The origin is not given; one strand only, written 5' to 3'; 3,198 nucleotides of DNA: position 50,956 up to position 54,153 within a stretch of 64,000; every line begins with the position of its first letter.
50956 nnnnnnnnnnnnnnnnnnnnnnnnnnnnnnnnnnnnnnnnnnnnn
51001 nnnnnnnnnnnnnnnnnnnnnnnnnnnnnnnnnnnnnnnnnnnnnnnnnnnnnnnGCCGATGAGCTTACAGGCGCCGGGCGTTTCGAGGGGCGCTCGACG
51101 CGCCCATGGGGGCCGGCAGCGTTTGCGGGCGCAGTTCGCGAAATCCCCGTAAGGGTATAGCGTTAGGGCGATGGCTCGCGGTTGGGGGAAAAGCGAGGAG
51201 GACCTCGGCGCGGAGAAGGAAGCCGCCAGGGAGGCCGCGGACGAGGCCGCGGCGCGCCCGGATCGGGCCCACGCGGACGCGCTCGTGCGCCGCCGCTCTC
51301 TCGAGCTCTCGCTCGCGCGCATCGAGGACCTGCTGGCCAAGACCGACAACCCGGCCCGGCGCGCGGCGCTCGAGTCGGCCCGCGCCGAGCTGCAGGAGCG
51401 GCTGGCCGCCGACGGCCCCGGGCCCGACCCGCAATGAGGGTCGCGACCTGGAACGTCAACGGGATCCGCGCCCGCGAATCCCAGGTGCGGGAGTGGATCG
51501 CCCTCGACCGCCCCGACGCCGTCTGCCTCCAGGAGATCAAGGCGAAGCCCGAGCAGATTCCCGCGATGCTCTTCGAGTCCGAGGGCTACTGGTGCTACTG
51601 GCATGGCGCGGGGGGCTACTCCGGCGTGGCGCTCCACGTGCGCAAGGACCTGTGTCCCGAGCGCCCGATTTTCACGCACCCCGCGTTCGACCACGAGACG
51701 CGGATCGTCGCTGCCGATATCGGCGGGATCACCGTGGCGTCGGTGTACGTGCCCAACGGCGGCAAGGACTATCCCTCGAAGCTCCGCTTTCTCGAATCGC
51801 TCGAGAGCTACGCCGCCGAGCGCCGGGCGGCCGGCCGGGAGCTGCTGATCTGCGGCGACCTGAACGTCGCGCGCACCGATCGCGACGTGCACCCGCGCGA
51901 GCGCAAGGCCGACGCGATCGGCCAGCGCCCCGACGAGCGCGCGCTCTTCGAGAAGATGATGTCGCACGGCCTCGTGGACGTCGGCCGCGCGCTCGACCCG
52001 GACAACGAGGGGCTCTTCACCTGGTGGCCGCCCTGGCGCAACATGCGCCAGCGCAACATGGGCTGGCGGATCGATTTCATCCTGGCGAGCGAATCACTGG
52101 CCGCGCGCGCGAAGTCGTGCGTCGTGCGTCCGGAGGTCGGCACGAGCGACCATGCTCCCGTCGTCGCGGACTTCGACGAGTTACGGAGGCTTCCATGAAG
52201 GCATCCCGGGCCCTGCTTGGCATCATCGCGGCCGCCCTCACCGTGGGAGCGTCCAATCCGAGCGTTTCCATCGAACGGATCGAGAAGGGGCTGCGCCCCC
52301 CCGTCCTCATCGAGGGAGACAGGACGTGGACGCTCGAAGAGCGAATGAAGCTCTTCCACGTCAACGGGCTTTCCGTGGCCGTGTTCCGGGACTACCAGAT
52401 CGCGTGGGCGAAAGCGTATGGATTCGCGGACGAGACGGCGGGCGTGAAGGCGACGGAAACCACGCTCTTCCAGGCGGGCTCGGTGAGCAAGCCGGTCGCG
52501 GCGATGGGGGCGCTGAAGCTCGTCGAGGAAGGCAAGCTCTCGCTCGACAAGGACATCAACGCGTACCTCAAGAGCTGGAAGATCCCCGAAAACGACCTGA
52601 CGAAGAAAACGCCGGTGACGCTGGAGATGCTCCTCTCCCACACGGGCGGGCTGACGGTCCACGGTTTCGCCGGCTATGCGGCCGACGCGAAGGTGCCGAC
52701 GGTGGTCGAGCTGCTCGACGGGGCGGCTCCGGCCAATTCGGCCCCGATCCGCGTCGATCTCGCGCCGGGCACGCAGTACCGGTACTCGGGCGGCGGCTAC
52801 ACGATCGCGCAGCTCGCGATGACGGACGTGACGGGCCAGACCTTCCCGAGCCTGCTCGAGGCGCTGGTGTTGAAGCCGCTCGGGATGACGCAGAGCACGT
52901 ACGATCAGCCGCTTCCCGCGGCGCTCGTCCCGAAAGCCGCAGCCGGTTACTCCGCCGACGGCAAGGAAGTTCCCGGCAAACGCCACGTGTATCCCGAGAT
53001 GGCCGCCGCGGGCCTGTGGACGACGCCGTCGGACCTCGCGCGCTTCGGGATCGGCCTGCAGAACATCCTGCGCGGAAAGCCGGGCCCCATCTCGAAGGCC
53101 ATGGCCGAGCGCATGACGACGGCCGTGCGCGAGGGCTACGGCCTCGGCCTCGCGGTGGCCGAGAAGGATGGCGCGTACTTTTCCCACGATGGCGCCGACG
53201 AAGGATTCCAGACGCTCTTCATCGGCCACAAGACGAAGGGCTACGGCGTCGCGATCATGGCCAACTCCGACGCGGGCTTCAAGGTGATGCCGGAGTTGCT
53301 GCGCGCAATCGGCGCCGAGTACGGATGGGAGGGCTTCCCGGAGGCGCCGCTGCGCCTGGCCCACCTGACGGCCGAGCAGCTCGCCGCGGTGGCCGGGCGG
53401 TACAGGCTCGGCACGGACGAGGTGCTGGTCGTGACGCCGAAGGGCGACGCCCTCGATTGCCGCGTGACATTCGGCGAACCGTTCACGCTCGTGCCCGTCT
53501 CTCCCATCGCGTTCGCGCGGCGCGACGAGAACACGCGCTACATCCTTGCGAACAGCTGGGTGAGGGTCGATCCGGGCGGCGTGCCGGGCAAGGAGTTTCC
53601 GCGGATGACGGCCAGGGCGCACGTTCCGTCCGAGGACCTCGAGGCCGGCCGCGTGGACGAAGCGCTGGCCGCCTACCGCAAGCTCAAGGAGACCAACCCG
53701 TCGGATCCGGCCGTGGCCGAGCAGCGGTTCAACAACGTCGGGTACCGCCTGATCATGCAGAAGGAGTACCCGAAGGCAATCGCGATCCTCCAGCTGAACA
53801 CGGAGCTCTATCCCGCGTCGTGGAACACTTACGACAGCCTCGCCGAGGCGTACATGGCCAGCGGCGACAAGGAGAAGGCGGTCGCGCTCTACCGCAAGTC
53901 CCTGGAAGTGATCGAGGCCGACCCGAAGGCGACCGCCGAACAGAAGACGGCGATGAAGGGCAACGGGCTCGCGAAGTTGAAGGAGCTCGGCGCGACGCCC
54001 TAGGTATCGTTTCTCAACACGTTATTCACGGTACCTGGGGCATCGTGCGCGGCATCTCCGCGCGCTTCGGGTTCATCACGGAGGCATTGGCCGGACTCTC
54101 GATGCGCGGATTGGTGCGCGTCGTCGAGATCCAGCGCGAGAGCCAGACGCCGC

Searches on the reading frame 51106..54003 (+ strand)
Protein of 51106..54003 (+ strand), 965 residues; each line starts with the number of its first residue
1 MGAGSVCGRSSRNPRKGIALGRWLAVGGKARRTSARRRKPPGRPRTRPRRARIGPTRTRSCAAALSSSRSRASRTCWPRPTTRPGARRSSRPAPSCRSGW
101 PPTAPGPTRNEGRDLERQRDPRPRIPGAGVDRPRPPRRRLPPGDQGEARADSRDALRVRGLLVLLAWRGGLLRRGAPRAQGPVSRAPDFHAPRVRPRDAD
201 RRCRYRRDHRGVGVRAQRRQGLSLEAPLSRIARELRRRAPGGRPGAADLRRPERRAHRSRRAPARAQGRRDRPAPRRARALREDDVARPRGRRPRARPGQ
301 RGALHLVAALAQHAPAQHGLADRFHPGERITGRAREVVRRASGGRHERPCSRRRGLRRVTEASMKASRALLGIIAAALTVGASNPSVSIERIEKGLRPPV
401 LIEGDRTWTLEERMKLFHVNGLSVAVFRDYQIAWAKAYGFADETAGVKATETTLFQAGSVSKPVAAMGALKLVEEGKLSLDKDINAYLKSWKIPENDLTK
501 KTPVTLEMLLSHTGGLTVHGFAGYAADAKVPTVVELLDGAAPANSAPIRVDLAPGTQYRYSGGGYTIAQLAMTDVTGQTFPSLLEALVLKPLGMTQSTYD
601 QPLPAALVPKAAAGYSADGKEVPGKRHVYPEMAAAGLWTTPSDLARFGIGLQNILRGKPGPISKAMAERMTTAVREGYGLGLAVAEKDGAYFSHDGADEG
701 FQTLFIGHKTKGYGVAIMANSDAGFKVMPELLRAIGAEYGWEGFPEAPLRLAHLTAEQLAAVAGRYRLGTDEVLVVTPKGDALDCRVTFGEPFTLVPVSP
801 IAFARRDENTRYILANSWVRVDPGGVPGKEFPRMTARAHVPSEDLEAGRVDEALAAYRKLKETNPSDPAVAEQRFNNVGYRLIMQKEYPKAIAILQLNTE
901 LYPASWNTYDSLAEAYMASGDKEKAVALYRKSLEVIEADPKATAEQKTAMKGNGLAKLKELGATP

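Call 48: search_protein_families(library=pfam, proteins=[window:51106-54003:+], max_evalue=0.0001)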
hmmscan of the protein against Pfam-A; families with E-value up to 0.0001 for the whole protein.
window:51106-54003:+ (965 aa): 5 families
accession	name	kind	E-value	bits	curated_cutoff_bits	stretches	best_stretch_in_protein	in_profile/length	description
PF00144.29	Beta-lactamase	-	8.8e-55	186.6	27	1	411-731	6-320/329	Beta-lactamase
PF07719.23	TPR_2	-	2.6e-07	30.7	27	0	909-934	4-29/34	Tetratricopeptide repeat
PF13428.12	TPR_14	-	3.3e-07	30.8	23.5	0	907-942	2-37/44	Tetratricopeptide repeat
PF13176.12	TPR_7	-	1e-05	25.6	27.9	0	909-938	2-31/36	Tetratricopeptide repeat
PF13181.12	TPR_8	-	5.5e-05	23.5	25.7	0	909-936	4-31/34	Tetratricopeptide repeat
